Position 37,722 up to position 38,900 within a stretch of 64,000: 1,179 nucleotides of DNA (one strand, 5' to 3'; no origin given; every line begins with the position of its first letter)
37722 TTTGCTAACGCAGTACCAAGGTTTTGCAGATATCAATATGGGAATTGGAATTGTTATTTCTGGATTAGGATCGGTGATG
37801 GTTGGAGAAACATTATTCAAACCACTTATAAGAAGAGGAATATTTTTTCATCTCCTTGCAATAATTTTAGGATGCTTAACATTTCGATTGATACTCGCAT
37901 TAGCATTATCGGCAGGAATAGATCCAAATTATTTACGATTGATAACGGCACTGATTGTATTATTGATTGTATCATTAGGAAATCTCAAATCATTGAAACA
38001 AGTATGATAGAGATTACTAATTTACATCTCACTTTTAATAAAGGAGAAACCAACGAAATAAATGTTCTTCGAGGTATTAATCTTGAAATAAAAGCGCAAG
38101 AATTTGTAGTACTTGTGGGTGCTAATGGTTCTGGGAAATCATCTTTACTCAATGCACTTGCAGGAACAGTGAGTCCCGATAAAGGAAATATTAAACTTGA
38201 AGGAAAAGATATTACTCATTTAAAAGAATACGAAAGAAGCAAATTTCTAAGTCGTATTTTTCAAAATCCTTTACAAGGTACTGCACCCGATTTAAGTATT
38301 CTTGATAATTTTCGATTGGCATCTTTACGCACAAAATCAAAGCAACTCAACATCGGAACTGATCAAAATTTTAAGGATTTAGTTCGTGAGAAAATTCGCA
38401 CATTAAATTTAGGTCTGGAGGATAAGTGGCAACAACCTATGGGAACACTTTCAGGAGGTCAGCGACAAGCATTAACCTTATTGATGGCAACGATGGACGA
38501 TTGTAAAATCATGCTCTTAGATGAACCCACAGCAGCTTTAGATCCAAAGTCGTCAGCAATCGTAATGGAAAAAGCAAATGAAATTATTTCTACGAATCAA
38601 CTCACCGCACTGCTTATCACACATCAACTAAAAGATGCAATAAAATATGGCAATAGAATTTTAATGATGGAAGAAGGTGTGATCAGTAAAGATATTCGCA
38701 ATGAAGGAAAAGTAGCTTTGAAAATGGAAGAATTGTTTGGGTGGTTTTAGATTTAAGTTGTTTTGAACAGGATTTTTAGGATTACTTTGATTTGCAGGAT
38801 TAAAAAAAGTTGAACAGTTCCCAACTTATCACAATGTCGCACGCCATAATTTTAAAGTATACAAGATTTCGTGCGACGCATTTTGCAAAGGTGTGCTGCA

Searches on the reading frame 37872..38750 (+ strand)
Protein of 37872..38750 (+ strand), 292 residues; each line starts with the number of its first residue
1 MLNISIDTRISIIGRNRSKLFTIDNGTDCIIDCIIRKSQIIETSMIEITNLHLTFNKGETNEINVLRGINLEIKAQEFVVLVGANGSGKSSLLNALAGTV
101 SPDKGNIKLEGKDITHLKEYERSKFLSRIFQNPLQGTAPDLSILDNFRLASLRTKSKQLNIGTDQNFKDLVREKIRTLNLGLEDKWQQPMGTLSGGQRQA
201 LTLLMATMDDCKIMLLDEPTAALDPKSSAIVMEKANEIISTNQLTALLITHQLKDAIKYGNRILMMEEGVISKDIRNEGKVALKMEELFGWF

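Call 8: search_protein_families(library=pfam, proteins=[window:37872-38750:+], max_evalue=0.01)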
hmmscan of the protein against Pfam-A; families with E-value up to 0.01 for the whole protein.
window:37872-38750:+ (292 aa): 17 families
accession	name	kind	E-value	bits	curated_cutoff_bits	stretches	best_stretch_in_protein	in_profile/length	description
PF00005.33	ABC_tran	-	4.7e-29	102.2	25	1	66-221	1-137/137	ABC transporter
PF13304.12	AAA_21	-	6e-11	43.4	27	2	78-97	1-20/304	AAA domain, putative AbiEii toxin, Type IV TA system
PF02463.25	SMC_N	-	2.7e-09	37.2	40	1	76-252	24-200/220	RecF/RecN/SMC N terminal domain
PF11398.14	DUF2813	-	5.2e-06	26.5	21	1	62-126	7-74/372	Protein of unknown function (DUF2813)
PF13175.12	AAA_15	-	9.4e-06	25.9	32.1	1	71-124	17-75/374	AAA ATPase domain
PF13555.12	AAA_29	-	5.2e-05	23.3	27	1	70-104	16-50/61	P-loop containing region of AAA domain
PF03193.22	RsgA_GTPase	-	9.3e-05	22.8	30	1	43-108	74-138/174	RsgA GTPase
PF13191.12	AAA_16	-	0.00046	21.2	32.6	1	76-129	24-73/167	AAA ATPase domain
PF20703.3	nSTAND1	-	0.00049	20.3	27.1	1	72-95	29-52/379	Novel STAND NTPase 1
PF13476.12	AAA_23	-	0.00058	21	27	1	75-102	18-45/201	AAA domain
PF01926.29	MMR_HSR1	-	0.00068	20.2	21.9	1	79-107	2-29/113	50S ribosome-binding GTPase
PF13521.12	AAA_28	-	0.0041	17.8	27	1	79-99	2-22/164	AAA domain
PF00350.29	Dynamin_N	-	0.0049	17.3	27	1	79-99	1-21/168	Dynamin family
PF09818.15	ABC_ATPase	-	0.0056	16.2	23.2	0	76-100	79-103/283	P-loop domain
PF05272.17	VapE-like_dom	-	0.007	16.3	25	0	68-103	43-79/217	Virulence-associated protein E-like domain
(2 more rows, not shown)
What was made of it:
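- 38004..38750 (+): ABC transporter ATPase gene. It is the conserved left flank of the variable segment. Pfam ABC_tran E=4.7e-29 (call 8).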

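Call 10: find_encoding_contigs(protein=window:37872-38750:+, flank=10000, max_places=10)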
Protein window:37872-38750:+ (292 aa): no gene with exactly this product is on record in the collection.

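Call 12: find_encoding_contigs(protein=window:38004-38750:+, flank=10000, max_places=10)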
Protein window:38004-38750:+ (248 aa): no gene with exactly this product is on record in the collection.

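Call 14: find_homologous_proteins(query=window:38004-38750:+, max_evalue=1e-40)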
Query window:38004-38750:+ (248 aa): 7873 proteins with E <= 1e-40 among 8000 candidates; the best 120 are listed.
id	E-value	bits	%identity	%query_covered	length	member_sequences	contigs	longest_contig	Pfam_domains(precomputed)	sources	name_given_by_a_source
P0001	3.4e-155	532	100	100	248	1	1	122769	PF11398.15,PF00005.34,PF13175.13,PF02463.26,PF13304.13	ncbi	-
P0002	2.0e-149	513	97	100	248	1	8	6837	PF11398.15,PF00005.34,PF13175.13,PF02463.26,PF13304.13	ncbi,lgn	-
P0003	9.4e-149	511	95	100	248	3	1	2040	PF00005.34,PF13175.13,PF02463.26,PF13304.13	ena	-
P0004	2.2e-143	494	92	100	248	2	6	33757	PF11398.15,PF00005.34,PF13175.13,PF02463.26,PF13304.13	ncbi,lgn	-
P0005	6.2e-112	391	73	100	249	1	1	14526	PF00005.34,PF02463.26,PF13304.13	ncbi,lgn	-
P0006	5.0e-109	381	72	100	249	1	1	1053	PF00005.34,PF02463.26,PF13304.13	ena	-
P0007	8.6e-109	381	71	100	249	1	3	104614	PF00005.34,PF02463.26,PF13304.13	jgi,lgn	-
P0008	4.3e-100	352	64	100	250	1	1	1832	PF09818.16,PF00005.34,PF13175.13,PF02463.26,PF13304.13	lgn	-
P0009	4.0e-98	346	47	98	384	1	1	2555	PF09818.16,PF00005.34,PF13558.13,PF02463.26,PF13304.13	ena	-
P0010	1.4e-96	341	63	100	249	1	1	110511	PF00005.34,PF02463.26,PF13304.13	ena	-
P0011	2.0e-96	340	62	100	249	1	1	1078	PF00005.34,PF02463.26,PF13304.13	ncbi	-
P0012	2.6e-96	340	63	100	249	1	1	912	PF09818.16,PF00005.34,PF02463.26,PF13304.13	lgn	-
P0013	3.1e-96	339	64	100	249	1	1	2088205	PF00005.34,PF13175.13,PF02463.26,PF13304.13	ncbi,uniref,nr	ncbi:ABC transporter ATP-binding protein [Mucilaginibacter segetis]|uniref:ATP-binding cassette doma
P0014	4.7e-96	339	61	100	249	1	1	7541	PF00005.34,PF13175.13,PF13555.13,PF02463.26,PF13304.13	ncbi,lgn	-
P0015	6.3e-96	338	64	100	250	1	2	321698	PF00005.34,PF02463.26,PF13304.13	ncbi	ncbi:ATP-binding cassette domain-containing protein [soil metagenome]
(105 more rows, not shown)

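Call 17: find_encoding_contigs(protein=P0001, flank=10000, max_places=5)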
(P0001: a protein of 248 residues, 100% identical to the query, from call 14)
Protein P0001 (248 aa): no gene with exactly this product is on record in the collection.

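Call 18: find_encoding_contigs(protein=P0002, flank=10000, max_places=10)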
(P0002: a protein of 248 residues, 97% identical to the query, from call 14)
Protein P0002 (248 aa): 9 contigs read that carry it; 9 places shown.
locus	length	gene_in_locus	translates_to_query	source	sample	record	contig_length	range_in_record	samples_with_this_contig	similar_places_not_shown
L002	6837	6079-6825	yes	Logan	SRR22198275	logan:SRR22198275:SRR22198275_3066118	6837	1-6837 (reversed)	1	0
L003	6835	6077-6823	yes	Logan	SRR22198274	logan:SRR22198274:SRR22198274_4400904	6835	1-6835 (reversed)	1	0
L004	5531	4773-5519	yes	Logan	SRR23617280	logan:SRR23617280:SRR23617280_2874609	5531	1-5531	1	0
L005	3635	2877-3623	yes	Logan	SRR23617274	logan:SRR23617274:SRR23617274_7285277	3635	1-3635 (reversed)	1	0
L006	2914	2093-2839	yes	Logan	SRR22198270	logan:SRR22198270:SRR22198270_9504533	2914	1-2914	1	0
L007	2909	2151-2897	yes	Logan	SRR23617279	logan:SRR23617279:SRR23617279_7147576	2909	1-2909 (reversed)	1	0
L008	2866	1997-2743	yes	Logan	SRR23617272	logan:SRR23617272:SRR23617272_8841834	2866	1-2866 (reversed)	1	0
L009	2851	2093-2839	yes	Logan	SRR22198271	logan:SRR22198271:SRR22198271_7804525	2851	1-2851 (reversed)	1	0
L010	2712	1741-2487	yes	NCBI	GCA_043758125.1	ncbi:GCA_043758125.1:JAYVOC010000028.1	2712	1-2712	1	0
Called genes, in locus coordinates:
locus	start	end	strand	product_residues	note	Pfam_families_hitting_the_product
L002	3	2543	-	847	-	?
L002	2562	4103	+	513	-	-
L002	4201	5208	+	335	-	PF04392:ABC_sub_bind, PF13407:Peripla_BP_4 (faint)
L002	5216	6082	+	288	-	PF02653:BPD_transp_2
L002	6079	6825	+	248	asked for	PF11398:DUF2813 (faint), PF00005:ABC_tran, PF02463:SMC_N, PF13175:AAA_15 (faint), PF13304:AAA_21 (faint)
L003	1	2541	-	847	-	?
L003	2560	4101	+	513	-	-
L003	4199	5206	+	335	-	PF04392:ABC_sub_bind, PF13407:Peripla_BP_4 (faint)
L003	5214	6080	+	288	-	PF02653:BPD_transp_2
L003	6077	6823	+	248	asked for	PF11398:DUF2813 (faint), PF00005:ABC_tran, PF02463:SMC_N, PF13175:AAA_15 (faint), PF13304:AAA_21 (faint)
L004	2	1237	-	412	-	?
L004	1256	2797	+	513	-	-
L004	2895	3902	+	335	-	PF04392:ABC_sub_bind, PF13407:Peripla_BP_4 (faint)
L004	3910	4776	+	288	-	PF02653:BPD_transp_2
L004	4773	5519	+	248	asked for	PF11398:DUF2813 (faint), PF00005:ABC_tran, PF02463:SMC_N, PF13175:AAA_15 (faint), PF13304:AAA_21 (faint)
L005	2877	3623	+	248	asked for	PF11398:DUF2813 (faint), PF00005:ABC_tran, PF02463:SMC_N, PF13175:AAA_15 (faint), PF13304:AAA_21 (faint)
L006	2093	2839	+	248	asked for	PF11398:DUF2813 (faint), PF00005:ABC_tran, PF02463:SMC_N, PF13175:AAA_15 (faint), PF13304:AAA_21 (faint)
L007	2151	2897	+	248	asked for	PF11398:DUF2813 (faint), PF00005:ABC_tran, PF02463:SMC_N, PF13175:AAA_15 (faint), PF13304:AAA_21 (faint)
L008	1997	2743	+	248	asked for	PF11398:DUF2813 (faint), PF00005:ABC_tran, PF02463:SMC_N, PF13175:AAA_15 (faint), PF13304:AAA_21 (faint)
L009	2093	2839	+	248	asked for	PF11398:DUF2813 (faint), PF00005:ABC_tran, PF02463:SMC_N, PF13175:AAA_15 (faint), PF13304:AAA_21 (faint)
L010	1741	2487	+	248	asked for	PF11398:DUF2813 (faint), PF00005:ABC_tran, PF02463:SMC_N, PF13175:AAA_15 (faint), PF13304:AAA_21 (faint)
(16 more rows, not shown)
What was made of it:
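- Relatives' assemblies break at the units (call 18).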

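Call 19: find_encoding_contigs(protein=P0004, flank=10000, max_places=10)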
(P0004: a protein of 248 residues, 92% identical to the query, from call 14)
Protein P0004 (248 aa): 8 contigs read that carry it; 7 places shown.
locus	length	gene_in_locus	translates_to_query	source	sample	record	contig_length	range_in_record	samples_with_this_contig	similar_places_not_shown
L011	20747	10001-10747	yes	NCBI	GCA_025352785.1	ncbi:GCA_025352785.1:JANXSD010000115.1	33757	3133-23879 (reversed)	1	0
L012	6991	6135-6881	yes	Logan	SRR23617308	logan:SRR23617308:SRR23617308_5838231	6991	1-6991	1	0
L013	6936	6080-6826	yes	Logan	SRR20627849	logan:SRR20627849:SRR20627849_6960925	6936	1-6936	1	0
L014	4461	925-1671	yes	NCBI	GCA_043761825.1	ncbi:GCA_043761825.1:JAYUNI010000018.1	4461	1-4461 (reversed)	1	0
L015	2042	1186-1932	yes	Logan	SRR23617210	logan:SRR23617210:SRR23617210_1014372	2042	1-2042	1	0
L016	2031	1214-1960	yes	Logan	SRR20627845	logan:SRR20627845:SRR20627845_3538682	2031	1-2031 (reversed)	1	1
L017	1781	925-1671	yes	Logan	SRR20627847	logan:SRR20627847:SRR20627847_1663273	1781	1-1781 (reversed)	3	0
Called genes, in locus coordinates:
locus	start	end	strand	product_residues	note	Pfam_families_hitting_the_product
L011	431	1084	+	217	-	-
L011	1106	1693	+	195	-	-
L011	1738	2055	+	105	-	PF13601:HTH_34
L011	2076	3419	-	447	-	PF01979:Amidohydro_1, PF07969:Amidohydro_3 (weak)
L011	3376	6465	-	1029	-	PF01979:Amidohydro_1, PF07969:Amidohydro_3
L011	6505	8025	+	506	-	-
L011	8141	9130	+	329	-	PF04392:ABC_sub_bind, PF13407:Peripla_BP_4 (faint)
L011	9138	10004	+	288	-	PF02653:BPD_transp_2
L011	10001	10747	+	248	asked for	PF11398:DUF2813 (weak), PF00005:ABC_tran, PF02463:SMC_N, PF13175:AAA_15 (faint), PF13304:AAA_21 (faint)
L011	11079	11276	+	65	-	-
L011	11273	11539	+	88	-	-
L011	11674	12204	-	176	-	-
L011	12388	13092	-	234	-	-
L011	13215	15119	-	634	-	PF17900:Peptidase_M1_N, PF01433:Peptidase_M1, PF18962:Por_Secre_tail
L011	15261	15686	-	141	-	PF01042:Ribonuc_L-PSP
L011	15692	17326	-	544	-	PF13205:Big_5, PF17210:SdrD_B (faint), PF09912:DUF2141 (faint), PF13620:CarboxypepD_reg (faint), PF22904:NOMO1-like_2nd (faint)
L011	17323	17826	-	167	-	PF13185:GAF_2 (weak)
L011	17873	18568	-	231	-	PF00156:Pribosyltran (weak)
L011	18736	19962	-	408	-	PF13167:GTP-bdg_N, PF16360:GTP-bdg_M, PF01926:MMR_HSR1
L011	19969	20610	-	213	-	PF04247:SirB, PF00034:Cytochrom_C (weak), PF13442:Cytochrome_CBB3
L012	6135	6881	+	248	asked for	PF11398:DUF2813 (weak), PF00005:ABC_tran, PF02463:SMC_N, PF13175:AAA_15 (faint), PF13304:AAA_21 (faint)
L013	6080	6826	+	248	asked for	PF11398:DUF2813 (weak), PF00005:ABC_tran, PF02463:SMC_N, PF13175:AAA_15 (faint), PF13304:AAA_21 (faint)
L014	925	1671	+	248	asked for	PF11398:DUF2813 (weak), PF00005:ABC_tran, PF02463:SMC_N, PF13175:AAA_15 (faint), PF13304:AAA_21 (faint)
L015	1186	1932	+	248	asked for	PF11398:DUF2813 (weak), PF00005:ABC_tran, PF02463:SMC_N, PF13175:AAA_15 (faint), PF13304:AAA_21 (faint)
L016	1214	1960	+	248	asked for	PF11398:DUF2813 (weak), PF00005:ABC_tran, PF02463:SMC_N, PF13175:AAA_15 (faint), PF13304:AAA_21 (faint)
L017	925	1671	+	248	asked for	PF11398:DUF2813 (weak), PF00005:ABC_tran, PF02463:SMC_N, PF13175:AAA_15 (faint), PF13304:AAA_21 (faint)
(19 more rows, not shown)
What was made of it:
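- On Integrative element bounded by att sites: Neighbours within 10 kb are housekeeping genes in L011 (call 19).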

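Call 25: find_encoding_contigs(protein=P0007, flank=10000, max_places=3)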
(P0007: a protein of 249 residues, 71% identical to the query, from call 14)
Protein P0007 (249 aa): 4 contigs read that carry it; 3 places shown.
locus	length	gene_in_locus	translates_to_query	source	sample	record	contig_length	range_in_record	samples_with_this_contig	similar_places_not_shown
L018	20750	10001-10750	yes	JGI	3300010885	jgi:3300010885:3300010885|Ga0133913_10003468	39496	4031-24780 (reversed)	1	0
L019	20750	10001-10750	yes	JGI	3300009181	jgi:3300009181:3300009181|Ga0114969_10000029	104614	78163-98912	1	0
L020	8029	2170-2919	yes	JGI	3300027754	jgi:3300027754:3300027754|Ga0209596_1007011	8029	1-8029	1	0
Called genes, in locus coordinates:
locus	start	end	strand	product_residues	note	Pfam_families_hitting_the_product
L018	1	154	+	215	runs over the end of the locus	PF04298:Zn_peptidase_2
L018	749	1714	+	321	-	PF03301:Trp_dioxygenase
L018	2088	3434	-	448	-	PF07969:Amidohydro_3 (faint), PF01979:Amidohydro_1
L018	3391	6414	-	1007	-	PF01979:Amidohydro_1, PF07969:Amidohydro_3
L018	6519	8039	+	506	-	-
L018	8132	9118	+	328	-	PF13407:Peripla_BP_4 (faint), PF04392:ABC_sub_bind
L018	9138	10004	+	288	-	PF02653:BPD_transp_2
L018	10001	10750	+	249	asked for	PF02463:SMC_N (weak), PF00005:ABC_tran, PF13304:AAA_21 (faint)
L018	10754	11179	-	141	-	PF01042:Ribonuc_L-PSP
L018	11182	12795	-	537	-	PF13205:Big_5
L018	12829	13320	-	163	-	PF13185:GAF_2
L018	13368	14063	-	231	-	PF00156:Pribosyltran (weak)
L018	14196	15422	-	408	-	PF03193:RsgA_GTPase (faint), PF00009:GTP_EFTU (faint), PF13167:GTP-bdg_N, PF16360:GTP-bdg_M, PF01926:MMR_HSR1, PF02421:FeoB_N (faint)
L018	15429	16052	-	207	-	PF04247:SirB, PF13442:Cytochrome_CBB3, PF00034:Cytochrom_C (weak)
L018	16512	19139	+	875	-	PF17900:Peptidase_M1_N, PF01433:Peptidase_M1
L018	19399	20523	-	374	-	PF01757:Acyl_transf_3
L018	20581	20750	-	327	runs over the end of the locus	-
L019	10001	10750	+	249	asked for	PF02463:SMC_N (weak), PF00005:ABC_tran, PF13304:AAA_21 (faint)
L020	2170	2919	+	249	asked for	PF02463:SMC_N (weak), PF00005:ABC_tran, PF13304:AAA_21 (faint)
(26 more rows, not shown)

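Call 26: find_encoding_contigs(protein=P0005, flank=10000, max_places=3)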
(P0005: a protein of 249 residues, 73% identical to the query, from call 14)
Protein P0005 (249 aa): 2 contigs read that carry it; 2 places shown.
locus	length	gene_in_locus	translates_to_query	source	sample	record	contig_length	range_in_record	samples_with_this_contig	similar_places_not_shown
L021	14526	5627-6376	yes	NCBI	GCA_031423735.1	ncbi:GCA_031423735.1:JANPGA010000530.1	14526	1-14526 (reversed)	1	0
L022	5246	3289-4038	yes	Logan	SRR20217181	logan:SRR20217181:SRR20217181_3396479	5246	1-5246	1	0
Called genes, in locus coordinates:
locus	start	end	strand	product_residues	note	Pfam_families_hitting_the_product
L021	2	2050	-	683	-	?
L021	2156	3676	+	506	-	-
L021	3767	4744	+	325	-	PF13407:Peripla_BP_4 (faint), PF04392:ABC_sub_bind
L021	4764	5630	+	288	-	PF02653:BPD_transp_2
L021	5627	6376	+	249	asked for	PF02463:SMC_N, PF00005:ABC_tran, PF13304:AAA_21 (faint)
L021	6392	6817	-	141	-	PF01042:Ribonuc_L-PSP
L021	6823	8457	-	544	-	PF13205:Big_5, PF09912:DUF2141 (faint), PF22904:NOMO1-like_2nd (faint), PF23193:NOMO_3rd (faint)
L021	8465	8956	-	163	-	PF01590:GAF (weak), PF13185:GAF_2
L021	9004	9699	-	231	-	PF00156:Pribosyltran (weak)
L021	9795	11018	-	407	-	PF03193:RsgA_GTPase (faint), PF13167:GTP-bdg_N, PF16360:GTP-bdg_M, PF01926:MMR_HSR1, PF02421:FeoB_N (faint)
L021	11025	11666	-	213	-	PF04247:SirB, PF13442:Cytochrome_CBB3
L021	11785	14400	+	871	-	PF17900:Peptidase_M1_N, PF01433:Peptidase_M1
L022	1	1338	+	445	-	?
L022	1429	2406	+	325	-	PF13407:Peripla_BP_4 (faint), PF04392:ABC_sub_bind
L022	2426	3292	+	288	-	PF02653:BPD_transp_2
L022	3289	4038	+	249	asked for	PF02463:SMC_N, PF00005:ABC_tran, PF13304:AAA_21 (faint)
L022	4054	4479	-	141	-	PF01042:Ribonuc_L-PSP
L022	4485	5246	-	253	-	?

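Call 51: search_protein_families(library=ncbifam, proteins=[L011:11273-11539:+, L011:11079-11276:+], max_evalue=0.01)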
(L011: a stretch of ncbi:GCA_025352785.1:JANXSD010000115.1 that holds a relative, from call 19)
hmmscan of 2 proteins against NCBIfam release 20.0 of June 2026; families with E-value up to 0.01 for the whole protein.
L011:11273-11539:+ (88 aa): 1 family
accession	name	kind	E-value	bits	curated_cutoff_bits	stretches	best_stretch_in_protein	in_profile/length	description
TIGR02385.1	RelE_StbE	subfamily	0.0045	17.4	27.9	1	3-84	2-88/88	type II toxin-antitoxin system mRNA interferase toxin, RelE/StbE family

L011:11079-11276:+ (65 aa): 0 families

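Call 53: search_protein_families(library=pfam, proteins=[L011:11079-11276:+, L011:11273-11539:+, L011:11674-12204:-, L011:12388-13092:-, L034:7934-8155:+], max_evalue=0.05)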
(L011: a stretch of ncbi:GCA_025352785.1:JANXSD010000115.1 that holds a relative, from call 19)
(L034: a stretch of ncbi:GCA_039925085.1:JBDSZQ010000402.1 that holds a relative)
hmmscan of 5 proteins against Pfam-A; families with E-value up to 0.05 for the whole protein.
L011:11079-11276:+ (65 aa): 1 family
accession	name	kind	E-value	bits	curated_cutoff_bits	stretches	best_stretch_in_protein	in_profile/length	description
PF14970.11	TEDC1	-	0.0017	19.1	27.4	1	10-56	68-114/169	Tubulin epsilon and delta complex protein 1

L011:11273-11539:+ (88 aa): 2 families
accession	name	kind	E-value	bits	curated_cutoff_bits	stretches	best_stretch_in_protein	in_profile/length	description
PF05016.21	ParE_toxin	-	5.4e-05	24.1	23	1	3-84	1-89/89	ParE toxin of type II toxin-antitoxin system, parDE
PF15781.12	ParE-like_toxin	-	0.027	14.9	28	1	6-86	4-85/87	ParE-like toxin of type II bacterial toxin-antitoxin system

L011:11674-12204:- (176 aa): 0 families

L011:12388-13092:- (234 aa): 1 family
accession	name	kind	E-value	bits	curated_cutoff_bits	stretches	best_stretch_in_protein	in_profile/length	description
PF08139.17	LPAM_1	-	0.035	15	20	0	1-18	1-18/18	Prokaryotic membrane lipoprotein lipid attachment site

L034:7934-8155:+ (73 aa): 1 family
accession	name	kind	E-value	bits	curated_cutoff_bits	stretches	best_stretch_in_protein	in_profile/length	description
PF04255.20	DUF433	-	1.2e-26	92.7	23.6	1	8-63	1-56/56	Protein of unknown function (DUF433)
